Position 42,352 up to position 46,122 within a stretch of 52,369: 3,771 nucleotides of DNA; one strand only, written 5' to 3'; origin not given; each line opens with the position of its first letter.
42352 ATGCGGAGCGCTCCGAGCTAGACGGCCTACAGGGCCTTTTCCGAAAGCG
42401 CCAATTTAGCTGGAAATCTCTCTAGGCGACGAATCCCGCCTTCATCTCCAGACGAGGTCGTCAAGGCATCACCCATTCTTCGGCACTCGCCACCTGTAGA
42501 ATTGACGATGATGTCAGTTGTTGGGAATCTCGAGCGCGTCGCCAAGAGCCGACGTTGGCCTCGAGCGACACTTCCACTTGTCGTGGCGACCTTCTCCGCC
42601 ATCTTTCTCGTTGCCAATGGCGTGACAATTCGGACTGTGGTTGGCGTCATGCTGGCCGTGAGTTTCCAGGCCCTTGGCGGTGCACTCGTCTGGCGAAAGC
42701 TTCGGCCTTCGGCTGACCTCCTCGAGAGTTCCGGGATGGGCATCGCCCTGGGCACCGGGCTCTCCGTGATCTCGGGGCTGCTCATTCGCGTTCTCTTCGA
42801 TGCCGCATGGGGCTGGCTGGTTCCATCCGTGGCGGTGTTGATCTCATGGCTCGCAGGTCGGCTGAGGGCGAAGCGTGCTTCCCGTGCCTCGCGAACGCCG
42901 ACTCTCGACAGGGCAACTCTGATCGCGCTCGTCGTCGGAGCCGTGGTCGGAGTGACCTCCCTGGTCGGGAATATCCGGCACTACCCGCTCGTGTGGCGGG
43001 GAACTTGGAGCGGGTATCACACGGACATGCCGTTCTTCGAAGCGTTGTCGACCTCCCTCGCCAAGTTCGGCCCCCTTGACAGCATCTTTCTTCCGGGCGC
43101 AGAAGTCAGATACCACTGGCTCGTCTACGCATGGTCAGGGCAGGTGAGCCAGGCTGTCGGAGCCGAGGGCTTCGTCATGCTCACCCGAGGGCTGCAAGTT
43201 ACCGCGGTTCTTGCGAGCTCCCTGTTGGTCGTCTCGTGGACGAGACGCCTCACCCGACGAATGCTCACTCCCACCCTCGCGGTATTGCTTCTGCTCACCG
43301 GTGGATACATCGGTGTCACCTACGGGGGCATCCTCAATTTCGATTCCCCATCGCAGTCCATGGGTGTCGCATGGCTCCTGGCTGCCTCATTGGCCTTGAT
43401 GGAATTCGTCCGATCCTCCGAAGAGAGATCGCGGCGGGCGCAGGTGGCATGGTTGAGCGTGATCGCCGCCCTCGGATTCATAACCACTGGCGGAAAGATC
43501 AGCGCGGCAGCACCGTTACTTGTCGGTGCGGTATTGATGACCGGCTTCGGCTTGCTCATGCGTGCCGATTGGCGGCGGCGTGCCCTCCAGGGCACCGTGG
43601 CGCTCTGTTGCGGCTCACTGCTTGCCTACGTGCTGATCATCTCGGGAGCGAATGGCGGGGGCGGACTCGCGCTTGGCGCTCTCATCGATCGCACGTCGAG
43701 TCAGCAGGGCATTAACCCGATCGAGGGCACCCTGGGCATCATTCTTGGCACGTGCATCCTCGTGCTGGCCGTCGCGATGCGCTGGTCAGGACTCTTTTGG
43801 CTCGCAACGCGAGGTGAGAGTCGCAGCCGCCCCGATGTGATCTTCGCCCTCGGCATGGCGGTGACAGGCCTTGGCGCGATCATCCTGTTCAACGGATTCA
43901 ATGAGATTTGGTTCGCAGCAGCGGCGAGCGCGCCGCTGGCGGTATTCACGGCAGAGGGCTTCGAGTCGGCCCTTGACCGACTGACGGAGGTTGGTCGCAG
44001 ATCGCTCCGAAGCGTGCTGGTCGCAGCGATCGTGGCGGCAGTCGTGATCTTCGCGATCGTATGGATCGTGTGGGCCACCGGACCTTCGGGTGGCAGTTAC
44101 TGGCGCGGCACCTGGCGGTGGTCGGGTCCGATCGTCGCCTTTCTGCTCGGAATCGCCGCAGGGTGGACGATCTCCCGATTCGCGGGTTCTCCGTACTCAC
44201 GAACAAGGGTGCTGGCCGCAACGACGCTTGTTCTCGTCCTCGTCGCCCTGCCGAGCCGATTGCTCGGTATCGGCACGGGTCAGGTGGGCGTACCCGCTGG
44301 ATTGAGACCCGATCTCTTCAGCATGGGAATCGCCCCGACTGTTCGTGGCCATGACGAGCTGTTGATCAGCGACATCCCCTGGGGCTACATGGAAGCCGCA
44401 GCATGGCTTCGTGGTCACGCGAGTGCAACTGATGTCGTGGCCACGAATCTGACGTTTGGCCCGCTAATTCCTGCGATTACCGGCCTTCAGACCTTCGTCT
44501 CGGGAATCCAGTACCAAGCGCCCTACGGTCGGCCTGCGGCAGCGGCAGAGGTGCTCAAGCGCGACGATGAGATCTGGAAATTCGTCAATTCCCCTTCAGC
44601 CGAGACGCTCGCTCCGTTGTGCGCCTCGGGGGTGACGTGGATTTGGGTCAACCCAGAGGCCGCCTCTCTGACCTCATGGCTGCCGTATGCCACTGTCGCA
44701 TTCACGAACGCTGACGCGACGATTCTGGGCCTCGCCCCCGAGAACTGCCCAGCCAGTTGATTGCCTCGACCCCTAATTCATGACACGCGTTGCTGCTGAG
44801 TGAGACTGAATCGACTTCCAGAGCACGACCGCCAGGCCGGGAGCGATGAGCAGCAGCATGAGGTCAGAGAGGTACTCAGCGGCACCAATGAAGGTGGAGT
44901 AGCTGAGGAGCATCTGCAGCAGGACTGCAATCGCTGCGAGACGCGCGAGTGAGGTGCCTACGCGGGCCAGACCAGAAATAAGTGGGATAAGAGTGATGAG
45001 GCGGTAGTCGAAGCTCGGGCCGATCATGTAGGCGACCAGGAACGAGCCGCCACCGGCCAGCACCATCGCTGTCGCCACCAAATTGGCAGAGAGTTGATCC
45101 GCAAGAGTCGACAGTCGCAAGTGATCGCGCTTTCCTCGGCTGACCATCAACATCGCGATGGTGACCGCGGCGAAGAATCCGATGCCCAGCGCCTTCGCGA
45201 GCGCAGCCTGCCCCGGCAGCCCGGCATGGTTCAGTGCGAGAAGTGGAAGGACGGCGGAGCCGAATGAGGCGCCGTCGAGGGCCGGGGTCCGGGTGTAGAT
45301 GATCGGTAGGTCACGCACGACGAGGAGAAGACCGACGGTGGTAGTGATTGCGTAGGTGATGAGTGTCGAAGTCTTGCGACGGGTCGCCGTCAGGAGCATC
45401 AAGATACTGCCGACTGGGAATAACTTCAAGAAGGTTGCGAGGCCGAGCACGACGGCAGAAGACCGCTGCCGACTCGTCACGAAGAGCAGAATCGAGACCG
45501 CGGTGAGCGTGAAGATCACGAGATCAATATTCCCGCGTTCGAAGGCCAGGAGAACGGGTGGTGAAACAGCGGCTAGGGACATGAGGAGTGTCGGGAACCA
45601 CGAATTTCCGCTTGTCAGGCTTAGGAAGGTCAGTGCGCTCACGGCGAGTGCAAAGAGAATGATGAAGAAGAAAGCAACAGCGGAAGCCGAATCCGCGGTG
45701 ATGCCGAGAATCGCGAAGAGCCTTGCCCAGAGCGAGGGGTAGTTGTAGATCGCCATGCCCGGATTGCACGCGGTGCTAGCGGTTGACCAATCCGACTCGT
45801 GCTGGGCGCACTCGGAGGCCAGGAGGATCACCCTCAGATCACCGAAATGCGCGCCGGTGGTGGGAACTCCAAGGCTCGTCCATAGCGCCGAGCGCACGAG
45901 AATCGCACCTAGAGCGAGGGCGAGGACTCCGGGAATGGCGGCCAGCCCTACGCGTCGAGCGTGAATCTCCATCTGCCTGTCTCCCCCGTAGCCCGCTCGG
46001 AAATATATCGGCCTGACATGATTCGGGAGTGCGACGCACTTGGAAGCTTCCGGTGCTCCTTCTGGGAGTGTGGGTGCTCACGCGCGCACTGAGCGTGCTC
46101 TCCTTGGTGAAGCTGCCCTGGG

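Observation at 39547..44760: Arn/PpgS-like gene logic: lipid-carrier route for a 4-acetamido-4,6-dideoxy sugar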

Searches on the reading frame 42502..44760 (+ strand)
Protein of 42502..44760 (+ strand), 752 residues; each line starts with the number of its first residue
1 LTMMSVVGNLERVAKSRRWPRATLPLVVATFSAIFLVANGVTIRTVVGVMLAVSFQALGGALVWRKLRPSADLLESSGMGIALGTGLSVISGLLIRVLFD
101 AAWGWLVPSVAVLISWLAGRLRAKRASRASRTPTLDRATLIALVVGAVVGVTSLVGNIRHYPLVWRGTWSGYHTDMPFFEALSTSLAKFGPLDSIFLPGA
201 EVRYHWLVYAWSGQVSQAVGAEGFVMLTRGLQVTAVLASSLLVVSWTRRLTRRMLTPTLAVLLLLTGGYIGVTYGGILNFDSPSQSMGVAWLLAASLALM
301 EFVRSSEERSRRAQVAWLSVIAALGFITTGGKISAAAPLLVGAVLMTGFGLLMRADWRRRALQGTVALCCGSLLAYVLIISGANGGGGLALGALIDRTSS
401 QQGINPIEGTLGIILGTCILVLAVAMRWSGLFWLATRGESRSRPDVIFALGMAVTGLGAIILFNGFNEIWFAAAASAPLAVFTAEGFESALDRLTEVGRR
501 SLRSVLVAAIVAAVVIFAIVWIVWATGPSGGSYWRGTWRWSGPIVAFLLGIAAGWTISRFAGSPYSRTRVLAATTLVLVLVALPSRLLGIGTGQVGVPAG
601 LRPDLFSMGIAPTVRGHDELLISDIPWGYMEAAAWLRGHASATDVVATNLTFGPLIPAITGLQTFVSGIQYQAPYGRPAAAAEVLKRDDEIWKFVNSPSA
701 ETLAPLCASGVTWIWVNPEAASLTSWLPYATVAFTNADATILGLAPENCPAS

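Call 5: search_protein_families(library=pfam, proteins=[window:42502-44760:+], max_evalue=0.01)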
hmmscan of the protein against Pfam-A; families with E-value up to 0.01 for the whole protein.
window:42502-44760:+ (752 aa): 0 families

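Call 6: search_protein_families(library=ncbifam, proteins=[window:42502-44760:+], max_evalue=0.01)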
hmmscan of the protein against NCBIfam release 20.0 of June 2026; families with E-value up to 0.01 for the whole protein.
window:42502-44760:+ (752 aa): 0 families

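Call 41: find_homologous_proteins(query=window:42502-44757:+, max_evalue=0.00001)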
Query window:42502-44757:+ (752 aa): 140 proteins with E <= 0.00001 among 8000 candidates; the best 120 are listed.
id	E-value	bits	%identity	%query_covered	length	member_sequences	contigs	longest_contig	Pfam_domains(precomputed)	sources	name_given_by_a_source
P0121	0.0e+0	1615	100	100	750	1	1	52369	-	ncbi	ncbi:MAG: hypothetical protein ACKOAF_02170 [Actinomycetes bacterium]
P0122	0.0e+0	1415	88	99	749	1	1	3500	-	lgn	-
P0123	0.0e+0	1032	65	99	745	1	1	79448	-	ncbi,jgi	jgi:hypothetical protein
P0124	0.0e+0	1028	63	99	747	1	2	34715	-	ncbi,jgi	jgi:hypothetical protein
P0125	0.0e+0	1027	63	99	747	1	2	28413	-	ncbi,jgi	jgi:hypothetical protein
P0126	0.0e+0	1020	62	99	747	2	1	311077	-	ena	-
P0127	0.0e+0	1018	63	97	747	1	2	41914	-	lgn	-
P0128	5.9e-289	979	62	94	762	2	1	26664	-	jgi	jgi:hypothetical protein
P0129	5.1e-288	976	65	91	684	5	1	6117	-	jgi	jgi:hypothetical protein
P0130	6.6e-275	932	60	96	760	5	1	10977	-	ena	-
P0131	2.6e-272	924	60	95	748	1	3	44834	-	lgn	-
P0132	3.3e-260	884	71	76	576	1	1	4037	-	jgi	-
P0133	2.6e-219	748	51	94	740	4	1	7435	-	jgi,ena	jgi:hypothetical protein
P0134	6.6e-212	724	47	99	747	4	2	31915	-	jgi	jgi:hypothetical protein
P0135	3.0e-204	699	48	91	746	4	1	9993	-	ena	-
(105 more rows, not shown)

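Call 43: find_encoding_contigs(protein=P0126, flank=10000, max_places=1)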
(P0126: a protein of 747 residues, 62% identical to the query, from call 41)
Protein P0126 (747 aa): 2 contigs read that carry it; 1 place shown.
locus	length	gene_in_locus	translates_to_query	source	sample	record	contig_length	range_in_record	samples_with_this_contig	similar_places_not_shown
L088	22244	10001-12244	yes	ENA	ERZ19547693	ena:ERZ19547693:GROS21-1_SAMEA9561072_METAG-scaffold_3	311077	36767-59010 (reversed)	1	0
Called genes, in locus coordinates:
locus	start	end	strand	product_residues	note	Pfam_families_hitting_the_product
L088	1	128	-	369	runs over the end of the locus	PF01041:DegT_DnrJ_EryC1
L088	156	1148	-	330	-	-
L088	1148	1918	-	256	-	-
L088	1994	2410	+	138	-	PF05523:FdtA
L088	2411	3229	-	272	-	PF13578:Methyltransf_24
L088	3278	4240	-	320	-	-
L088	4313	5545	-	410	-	-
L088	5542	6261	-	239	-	-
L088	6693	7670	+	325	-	PF00535:Glycos_transf_2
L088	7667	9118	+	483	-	-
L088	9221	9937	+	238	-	PF03808:Glyco_tran_WecG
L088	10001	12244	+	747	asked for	-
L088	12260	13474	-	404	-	PF09594:GT87 (weak)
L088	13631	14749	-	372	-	-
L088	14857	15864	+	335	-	-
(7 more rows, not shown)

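Call 44: find_encoding_contigs(protein=P0123, flank=10000, max_places=1)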
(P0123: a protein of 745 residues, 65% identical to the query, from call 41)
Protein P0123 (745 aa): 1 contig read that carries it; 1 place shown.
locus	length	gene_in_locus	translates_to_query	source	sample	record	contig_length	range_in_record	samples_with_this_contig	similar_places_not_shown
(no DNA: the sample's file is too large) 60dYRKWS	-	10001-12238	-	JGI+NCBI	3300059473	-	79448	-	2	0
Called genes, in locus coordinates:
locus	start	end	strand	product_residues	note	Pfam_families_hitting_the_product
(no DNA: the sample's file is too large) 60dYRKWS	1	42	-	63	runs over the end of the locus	-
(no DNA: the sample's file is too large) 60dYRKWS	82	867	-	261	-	PF00535:Glycos_transf_2 (weak)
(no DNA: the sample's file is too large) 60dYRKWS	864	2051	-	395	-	PF13477:Glyco_trans_4_2, PF13439:Glyco_transf_4, PF13579:Glyco_trans_4_4, PF20706:GT4-conflict, PF00534:Glycos_transf_1, PF13692:Glyco_trans_1_4, PF13524:Glyco_trans_1_2 (weak)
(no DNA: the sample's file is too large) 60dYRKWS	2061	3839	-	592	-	PF13727:CoA_binding_3, PF17836:PglD_N (weak), PF01073:3Beta_HSD, PF01370:Epimerase, PF02719:Polysacc_synt_2, PF04321:RmlD_sub_bind, PF07993:NAD_binding_4 (weak), PF16363:GDP_Man_Dehyd, +1 more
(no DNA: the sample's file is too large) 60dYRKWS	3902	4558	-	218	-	PF00132:Hexapep (faint), PF17836:PglD_N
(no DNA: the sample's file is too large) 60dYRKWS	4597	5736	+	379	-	PF00155:Aminotran_1_2 (faint), PF01041:DegT_DnrJ_EryC1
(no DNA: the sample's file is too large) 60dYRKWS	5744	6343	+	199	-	PF02397:Bac_transf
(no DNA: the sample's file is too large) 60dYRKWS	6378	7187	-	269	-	PF02348:CTP_transf_3, PF12804:NTP_transf_3 (weak)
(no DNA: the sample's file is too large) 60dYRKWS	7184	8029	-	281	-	PF00248:Aldo_ket_red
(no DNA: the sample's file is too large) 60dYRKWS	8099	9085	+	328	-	PF01073:3Beta_HSD, PF01370:Epimerase, PF02719:Polysacc_synt_2, PF04321:RmlD_sub_bind, PF05368:NmrA (weak), PF08659:KR (weak), PF16363:GDP_Man_Dehyd, PF13460:NAD_binding_10, +1 more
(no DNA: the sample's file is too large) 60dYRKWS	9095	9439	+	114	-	-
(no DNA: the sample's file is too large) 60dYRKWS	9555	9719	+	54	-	-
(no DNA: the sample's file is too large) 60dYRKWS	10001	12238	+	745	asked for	-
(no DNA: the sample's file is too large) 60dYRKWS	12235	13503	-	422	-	PF09594:GT87 (weak)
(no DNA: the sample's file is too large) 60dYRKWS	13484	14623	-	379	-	-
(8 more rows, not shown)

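Call 53: search_solved_structures(query=A4, max_evalue=10)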
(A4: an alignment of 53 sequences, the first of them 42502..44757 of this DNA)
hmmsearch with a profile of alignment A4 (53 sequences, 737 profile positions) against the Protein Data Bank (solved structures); distinct sequences matched with E-value up to 10: 0.

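Call 69: predict_structure(alignment_id=A4)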
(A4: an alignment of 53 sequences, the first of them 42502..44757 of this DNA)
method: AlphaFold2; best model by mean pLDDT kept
length: 752 residues; sequences in the alignment: 53
mean_pLDDT: 90.3   pTM: 0.92
mean pLDDT of the five models: 90.3, 90.0, 89.5, 89.3, 88.7
residues with pLDDT >= 90: 557; 70-90: 123; 50-70: 56; < 50: 16
segments of 3 or more residues with pLDDT < 50: 1-7, 608-612
pLDDT, mean of each block of 10 residues (from residue 1): 48 57 90 95 96 98 95 96 98 96 97 94 65 80 97 88 64 84 96 95 91 96 92 97 97 96 95 84 94 98 93 97 98 95 98 97 98 94 70 76 89 93 97 96 97 96 82 96 98 90 96 98 91 85 98 97 91 98 91 73 56 70 83 96 96 94 95 88 93 97 96 96 94 97 93 58
secondary structure, 60 per line:
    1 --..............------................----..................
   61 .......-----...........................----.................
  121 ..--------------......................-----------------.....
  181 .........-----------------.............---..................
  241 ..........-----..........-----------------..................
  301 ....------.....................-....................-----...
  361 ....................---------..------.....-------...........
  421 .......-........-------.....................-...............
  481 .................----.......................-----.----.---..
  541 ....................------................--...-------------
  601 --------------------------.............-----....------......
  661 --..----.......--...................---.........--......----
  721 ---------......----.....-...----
elements in order (helices of 4 or more, strands of 3 or more residues): H3-16 H23-38 H43-67 H73-99 H104-122 H137-158 H176-189 H207-219 H223-250 H256-265 H283-304 H311-331 H333-352 H358-380 H398-402 H410-427 H429-436 H444-462 H466-497 H502-524 H539-560 H567-582 H627-639 E645-648 H655-660 H669-675 H678-696 H700-708 E711-716 E730-735 E740-744

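Call 73: fold_search(model_id=the predicted structure, library=pdb)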
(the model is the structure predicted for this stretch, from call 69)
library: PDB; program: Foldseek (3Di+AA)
matches with E <= 10: 300; with E <= 0.001: 17
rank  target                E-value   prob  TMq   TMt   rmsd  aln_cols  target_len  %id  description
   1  5ezm                  2.0e-06  1.00  0.37  0.48  10.1       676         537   14  Crystal Structure of ArnT from Cupriavidus metallidurans in the apo state (released 2016-02-17)
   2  7zli_A                2.1e-06  1.00  0.31  0.35  17.5       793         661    9  Cryo-EM structure of C-mannosyltransferase CeDPY19, in complex with Dol25-P-Man and bound to CMT2-Fab and anti-Fab nan (released 2023-01-11)
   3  5f15                  3.4e-06  1.00  0.39  0.51  10.1       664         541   14  Crystal Structure of ArnT from Cupriavidus metallidurans bound to Undecaprenyl phosphate (released 2016-02-17)
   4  9n9j_I                8.8e-06  1.00  0.40  0.42  13.3       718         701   10  Structure of a GRP94 folding intermediate engaged with a CCDC134- and FKBP11-bound secretory translocon (released 2025-11-19)
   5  7zlh_A                1.3e-05  1.00  0.31  0.34  19.6       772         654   10  Cryo-EM structure of C-mannosyltransferase CeDPY19, in apo state, bound to CMT2-Fab and anti-Fab nanobody (released 2023-01-11)
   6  7zlg_A                1.6e-05  1.00  0.31  0.35  19.6       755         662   10  Cryo-EM structure of C-mannosyltransferase CeDPY19, in complex with acceptor peptide and bound to CMT2-Fab and anti-Fa (released 2023-01-11)
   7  7oci_F                1.6e-05  1.00  0.36  0.41  11.7       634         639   11  Cryo-EM structure of yeast Ost6p containing oligosaccharyltransferase complex (released 2022-02-16)
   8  8b6l_I                1.7e-05  1.00  0.30  0.32  19.0       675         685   10  Subtomogram average of the human Sec61-TRAP-OSTA-translocon (released 2022-12-07)
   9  8agc_A                3.3e-05  1.00  0.36  0.39  10.2       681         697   11  Structure of yeast oligosaccharylransferase complex with lipid-linked oligosaccharide and non-acceptor peptide bound (released 2022-12-07)
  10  8age_A                3.4e-05  1.00  0.38  0.43   9.0       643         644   11  Structure of yeast oligosaccharylransferase complex with acceptor peptide bound (released 2022-12-07)
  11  6ftg_5                5.8e-05  1.00  0.37  0.42  15.4       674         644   11  Subtomogram average of OST-containing ribosome-translocon complexes from canine rough microsomal membranes (released 2018-03-21)
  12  8if8_B                7.8e-05  1.00  0.44  0.52  14.2       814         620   14  Arabinosyltransferase AftA (released 2023-05-31)
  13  6s7t_A                7.8e-05  1.00  0.30  0.31  18.7       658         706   12  Cryo-EM structure of human oligosaccharyltransferase complex OST-B (released 2019-12-18)
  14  6s7o_A                1.1e-04  1.00  0.38  0.43  12.6       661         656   10  Cryo-EM structure of human oligosaccharyltransferase complex OST-A (released 2019-12-18)
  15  8pn9_A                1.4e-04  1.00  0.37  0.42  13.0       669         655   11  Structure of human oligosaccharyltransferase OST-A complex bound to NGI-1 (released 2024-05-08)
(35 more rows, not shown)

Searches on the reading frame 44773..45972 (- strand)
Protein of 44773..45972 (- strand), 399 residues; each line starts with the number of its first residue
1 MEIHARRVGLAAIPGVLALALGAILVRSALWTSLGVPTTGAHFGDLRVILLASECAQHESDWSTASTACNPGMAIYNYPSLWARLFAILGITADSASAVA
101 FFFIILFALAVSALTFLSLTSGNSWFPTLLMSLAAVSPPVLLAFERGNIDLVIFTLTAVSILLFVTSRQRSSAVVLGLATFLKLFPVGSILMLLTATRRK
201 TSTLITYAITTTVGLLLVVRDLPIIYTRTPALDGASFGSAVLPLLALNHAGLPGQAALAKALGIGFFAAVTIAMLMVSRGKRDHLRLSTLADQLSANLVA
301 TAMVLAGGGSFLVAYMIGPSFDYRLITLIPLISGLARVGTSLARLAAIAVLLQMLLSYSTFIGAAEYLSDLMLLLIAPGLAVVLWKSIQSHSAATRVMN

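Call 5: search_protein_families(library=pfam, proteins=[window:44773-45972:-], max_evalue=0.01)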
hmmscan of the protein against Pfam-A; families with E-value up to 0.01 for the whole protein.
window:44773-45972:- (399 aa): 2 families
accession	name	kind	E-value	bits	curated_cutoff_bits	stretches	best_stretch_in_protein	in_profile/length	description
PF09594.16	GT87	-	1e-09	38.9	25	1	76-287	1-223/237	Glycosyltransferase family 87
PF05007.19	Mannosyl_trans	-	0.0044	17.4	23.4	1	146-202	4-61/259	Mannosyltransferase (PIG-M)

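Call 6: search_protein_families(library=ncbifam, proteins=[window:44773-45972:-], max_evalue=0.01)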
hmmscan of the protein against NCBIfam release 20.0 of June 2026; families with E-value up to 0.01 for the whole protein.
window:44773-45972:- (399 aa): 0 families
